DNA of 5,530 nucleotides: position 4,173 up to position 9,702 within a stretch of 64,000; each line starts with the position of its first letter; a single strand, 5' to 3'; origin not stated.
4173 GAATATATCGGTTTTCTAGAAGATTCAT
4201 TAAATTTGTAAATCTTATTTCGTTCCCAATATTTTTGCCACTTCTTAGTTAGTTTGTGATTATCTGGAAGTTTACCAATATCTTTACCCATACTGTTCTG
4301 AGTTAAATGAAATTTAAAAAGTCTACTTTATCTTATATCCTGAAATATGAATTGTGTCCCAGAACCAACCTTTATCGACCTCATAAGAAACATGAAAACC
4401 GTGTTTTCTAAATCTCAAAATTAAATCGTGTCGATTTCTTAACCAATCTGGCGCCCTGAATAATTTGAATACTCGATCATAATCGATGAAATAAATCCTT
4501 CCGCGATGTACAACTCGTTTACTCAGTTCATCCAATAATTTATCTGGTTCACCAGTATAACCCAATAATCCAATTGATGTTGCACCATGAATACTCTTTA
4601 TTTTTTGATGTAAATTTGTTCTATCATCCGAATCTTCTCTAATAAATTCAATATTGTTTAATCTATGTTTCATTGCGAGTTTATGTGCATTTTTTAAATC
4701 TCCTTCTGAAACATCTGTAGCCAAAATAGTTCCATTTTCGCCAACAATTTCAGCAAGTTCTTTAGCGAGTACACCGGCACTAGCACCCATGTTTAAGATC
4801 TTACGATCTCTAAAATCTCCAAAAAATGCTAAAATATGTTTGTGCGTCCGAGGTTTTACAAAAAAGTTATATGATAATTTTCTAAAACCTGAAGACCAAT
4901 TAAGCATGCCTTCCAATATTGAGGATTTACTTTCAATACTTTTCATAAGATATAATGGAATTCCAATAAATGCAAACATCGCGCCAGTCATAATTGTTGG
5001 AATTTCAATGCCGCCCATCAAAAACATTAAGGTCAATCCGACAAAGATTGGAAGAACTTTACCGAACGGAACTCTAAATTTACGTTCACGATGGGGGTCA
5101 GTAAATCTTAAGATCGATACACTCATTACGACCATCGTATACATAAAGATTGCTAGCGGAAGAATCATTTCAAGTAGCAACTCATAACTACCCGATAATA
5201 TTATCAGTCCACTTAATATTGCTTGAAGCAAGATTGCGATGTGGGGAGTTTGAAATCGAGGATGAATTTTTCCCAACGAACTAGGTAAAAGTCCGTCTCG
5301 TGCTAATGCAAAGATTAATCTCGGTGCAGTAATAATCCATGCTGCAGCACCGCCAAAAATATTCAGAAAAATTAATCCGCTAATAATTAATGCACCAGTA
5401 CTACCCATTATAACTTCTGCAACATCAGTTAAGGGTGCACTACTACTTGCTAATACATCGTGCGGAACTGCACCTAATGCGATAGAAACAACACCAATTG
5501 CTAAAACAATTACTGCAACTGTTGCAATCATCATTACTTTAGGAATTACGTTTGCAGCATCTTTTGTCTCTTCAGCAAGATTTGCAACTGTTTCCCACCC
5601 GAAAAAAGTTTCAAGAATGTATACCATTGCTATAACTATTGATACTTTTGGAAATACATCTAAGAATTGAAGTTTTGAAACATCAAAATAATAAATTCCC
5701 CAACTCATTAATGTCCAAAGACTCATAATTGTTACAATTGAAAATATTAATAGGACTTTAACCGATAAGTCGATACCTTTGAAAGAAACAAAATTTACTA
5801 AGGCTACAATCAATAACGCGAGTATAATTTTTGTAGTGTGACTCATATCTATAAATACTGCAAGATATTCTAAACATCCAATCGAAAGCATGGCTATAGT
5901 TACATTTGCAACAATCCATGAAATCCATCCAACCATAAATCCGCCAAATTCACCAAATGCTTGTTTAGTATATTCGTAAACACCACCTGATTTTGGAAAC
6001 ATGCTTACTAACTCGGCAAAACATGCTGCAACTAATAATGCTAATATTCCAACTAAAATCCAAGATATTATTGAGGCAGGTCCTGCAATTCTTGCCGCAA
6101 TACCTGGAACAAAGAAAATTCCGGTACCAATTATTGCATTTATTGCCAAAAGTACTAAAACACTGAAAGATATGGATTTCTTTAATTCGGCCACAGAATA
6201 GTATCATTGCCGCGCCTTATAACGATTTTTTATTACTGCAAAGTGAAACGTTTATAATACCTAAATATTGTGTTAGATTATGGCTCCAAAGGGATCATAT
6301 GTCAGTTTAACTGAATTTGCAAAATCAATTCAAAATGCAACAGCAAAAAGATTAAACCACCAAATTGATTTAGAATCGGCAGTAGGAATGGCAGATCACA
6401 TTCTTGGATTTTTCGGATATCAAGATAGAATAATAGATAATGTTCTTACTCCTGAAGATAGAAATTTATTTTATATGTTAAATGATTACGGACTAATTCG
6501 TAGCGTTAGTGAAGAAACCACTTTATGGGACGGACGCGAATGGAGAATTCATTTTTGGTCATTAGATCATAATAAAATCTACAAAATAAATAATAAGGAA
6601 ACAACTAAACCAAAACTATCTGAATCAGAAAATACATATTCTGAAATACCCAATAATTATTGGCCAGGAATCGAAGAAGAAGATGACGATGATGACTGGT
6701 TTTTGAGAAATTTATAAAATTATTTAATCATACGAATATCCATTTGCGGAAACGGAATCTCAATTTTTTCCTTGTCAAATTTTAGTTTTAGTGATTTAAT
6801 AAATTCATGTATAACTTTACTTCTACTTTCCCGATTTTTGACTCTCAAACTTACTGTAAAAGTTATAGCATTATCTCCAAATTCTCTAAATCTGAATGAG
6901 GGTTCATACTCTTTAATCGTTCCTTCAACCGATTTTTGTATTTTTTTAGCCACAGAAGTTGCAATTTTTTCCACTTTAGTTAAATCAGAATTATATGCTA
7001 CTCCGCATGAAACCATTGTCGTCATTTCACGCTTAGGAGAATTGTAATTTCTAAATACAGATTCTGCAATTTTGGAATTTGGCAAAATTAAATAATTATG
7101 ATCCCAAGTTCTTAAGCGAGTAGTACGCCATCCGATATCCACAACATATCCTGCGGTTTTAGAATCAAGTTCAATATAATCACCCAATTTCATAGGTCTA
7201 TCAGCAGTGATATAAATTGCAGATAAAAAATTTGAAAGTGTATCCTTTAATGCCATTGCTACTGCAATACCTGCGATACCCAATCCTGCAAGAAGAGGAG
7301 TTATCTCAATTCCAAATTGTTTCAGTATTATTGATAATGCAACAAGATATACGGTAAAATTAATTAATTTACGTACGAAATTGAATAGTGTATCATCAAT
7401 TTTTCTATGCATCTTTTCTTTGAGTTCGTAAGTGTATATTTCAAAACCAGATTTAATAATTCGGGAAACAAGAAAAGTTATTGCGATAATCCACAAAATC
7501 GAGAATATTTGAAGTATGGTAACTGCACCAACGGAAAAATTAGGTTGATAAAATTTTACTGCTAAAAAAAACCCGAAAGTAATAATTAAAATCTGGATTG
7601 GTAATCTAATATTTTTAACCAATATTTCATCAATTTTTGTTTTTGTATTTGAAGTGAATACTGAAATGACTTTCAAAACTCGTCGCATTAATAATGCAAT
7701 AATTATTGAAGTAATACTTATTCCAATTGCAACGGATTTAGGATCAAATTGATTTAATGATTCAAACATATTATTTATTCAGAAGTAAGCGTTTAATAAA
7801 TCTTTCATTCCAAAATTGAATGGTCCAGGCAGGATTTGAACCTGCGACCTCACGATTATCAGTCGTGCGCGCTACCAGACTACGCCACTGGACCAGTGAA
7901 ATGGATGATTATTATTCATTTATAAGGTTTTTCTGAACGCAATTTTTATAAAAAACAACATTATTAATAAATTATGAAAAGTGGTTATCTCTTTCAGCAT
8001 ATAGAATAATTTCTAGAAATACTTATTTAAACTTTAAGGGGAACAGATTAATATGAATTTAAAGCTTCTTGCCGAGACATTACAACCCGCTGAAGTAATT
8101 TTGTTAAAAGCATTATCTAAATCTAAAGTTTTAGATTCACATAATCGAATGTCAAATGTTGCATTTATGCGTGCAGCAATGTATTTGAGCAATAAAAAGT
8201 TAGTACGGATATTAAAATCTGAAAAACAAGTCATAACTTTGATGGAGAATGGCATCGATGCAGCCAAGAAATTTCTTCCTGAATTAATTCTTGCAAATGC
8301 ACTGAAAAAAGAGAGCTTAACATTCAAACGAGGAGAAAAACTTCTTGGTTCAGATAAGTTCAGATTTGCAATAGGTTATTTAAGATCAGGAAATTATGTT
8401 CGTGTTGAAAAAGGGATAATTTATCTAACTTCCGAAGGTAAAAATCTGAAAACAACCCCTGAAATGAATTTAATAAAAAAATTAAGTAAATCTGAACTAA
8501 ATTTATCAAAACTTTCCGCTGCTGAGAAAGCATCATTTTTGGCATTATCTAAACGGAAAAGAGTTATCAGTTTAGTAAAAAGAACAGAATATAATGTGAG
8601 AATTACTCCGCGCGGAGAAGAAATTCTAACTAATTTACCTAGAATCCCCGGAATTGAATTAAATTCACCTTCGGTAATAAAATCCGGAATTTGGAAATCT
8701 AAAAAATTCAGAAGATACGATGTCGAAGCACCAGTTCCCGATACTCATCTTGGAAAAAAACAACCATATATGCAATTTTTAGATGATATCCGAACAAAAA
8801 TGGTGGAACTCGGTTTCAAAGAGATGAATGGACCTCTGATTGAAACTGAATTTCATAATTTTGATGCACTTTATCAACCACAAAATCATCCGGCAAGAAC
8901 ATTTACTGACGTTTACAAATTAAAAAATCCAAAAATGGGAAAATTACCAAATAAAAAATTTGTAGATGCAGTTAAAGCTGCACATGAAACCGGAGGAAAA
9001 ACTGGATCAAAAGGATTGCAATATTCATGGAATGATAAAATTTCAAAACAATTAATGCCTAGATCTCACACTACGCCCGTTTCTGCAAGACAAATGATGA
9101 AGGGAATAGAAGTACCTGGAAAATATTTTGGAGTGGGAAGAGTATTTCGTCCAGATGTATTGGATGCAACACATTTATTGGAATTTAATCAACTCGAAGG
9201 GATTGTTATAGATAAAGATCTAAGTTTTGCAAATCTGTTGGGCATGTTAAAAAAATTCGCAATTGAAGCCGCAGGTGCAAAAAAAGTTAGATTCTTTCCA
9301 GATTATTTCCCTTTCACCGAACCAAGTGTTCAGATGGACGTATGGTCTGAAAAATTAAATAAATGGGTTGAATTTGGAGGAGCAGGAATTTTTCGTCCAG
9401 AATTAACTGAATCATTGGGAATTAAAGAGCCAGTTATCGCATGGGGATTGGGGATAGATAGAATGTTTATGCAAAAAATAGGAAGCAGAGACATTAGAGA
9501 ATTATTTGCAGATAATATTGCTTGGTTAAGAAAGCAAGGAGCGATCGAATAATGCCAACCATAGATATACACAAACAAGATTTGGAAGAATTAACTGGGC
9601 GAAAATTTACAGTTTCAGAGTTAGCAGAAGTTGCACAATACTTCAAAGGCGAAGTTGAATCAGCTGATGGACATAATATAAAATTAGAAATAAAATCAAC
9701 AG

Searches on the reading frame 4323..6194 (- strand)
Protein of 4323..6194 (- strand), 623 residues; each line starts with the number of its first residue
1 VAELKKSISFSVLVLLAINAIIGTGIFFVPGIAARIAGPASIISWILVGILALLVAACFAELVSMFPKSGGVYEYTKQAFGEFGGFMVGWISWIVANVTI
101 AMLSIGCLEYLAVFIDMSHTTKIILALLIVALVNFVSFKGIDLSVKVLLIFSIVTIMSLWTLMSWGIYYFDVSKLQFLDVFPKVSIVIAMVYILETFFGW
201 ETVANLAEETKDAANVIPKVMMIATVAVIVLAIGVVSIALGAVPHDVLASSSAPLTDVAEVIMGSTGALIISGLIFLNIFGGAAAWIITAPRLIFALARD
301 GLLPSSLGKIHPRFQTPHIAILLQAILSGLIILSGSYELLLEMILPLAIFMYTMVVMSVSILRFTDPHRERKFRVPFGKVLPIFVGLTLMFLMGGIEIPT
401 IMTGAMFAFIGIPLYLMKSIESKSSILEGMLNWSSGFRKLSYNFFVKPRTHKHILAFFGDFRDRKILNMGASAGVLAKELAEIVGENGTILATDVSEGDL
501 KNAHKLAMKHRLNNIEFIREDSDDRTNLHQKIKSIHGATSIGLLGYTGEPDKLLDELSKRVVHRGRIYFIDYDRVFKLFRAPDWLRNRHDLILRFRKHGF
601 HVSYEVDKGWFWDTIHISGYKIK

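Call 85: search_protein_families(library=pfam, proteins=[window:4323-6194:-], max_evalue=0.0001)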
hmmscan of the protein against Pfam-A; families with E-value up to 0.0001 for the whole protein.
window:4323-6194:- (623 aa): 6 families
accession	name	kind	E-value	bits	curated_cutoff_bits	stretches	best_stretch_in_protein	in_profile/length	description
PF13520.12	AA_permease_2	-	1.8e-51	175.9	27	1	9-396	2-408/427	Amino acid permease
PF00324.27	AA_permease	-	2.3e-30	106.1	24.6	1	13-416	2-451/470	Amino acid permease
PF13847.12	Methyltransf_31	-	1.1e-09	38.6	27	1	463-573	4-113/145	Methyltransferase domain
PF13649.12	Methyltransf_25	-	5.3e-07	30.7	27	1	466-561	1-93/97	Methyltransferase domain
PF08242.18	Methyltransf_12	-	4.2e-05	24.6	30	1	467-566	1-97/98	Methyltransferase domain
PF03845.19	Spore_permease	-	4.4e-05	22.9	23.4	1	8-172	2-164/321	Spore germination protein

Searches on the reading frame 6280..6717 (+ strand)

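Call 85: search_protein_families(library=pfam, proteins=[window:6280-6717:+], max_evalue=0.0001)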
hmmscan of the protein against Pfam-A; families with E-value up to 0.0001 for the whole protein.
window:6280-6717:+ (145 aa): 1 family
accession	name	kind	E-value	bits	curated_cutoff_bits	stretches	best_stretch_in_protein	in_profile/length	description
PF19479.4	DUF6015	-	1.3e-31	110.2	27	1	18-98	9-89/140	Family of unknown function (DUF6015)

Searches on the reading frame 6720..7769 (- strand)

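Call 85: search_protein_families(library=pfam, proteins=[window:6720-7769:-], max_evalue=0.0001)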
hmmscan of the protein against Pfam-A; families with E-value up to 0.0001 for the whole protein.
window:6720-7769:- (349 aa): 3 families
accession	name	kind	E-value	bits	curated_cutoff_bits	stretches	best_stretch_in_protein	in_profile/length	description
PF00924.24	MS_channel_2nd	-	4.4e-20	72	20.2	1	176-243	1-67/68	Mechanosensitive ion channel, beta-domain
PF21088.3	MS_channel_1st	-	7.3e-10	39.1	23.1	1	134-175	1-42/42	Mechanosensitive ion channel, transmembrane helices 2/3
PF21082.3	MS_channel_3rd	-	1.9e-08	35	21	1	253-338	3-88/88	Mechanosensitive ion channel MscS, C-terminal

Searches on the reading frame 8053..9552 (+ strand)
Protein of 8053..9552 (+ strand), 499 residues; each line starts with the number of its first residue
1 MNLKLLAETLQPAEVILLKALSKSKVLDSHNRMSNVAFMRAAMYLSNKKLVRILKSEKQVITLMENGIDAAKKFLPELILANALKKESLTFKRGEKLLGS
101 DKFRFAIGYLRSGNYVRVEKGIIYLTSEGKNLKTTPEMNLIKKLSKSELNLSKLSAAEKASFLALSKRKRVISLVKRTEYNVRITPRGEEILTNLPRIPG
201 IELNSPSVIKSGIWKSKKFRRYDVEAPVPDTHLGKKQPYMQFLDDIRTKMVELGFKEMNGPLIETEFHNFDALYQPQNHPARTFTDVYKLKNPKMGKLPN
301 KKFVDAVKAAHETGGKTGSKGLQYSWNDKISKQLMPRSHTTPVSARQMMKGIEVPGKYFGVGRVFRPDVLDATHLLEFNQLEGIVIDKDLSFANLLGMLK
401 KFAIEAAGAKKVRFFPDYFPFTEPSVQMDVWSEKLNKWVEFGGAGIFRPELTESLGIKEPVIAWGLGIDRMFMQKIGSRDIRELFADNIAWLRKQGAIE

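Call 85: search_protein_families(library=pfam, proteins=[window:8053-9552:+], max_evalue=0.0001)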
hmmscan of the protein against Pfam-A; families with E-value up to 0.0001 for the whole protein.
window:8053-9552:+ (499 aa): 3 families
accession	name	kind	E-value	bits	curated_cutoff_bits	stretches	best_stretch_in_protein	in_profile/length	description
PF01409.25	tRNA-synt_2d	-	2e-83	280.1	19.8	1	222-494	2-245/246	tRNA synthetases class II core domain (F)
PF17759.6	tRNA_synthFbeta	-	1.3e-05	25.2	22.4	0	357-463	98-209/214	Phenylalanyl tRNA synthetase beta chain CLM domain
PF00152.25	tRNA-synt_2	-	1.5e-05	24.7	25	0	347-382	80-118/308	tRNA synthetases class II (D, K and N)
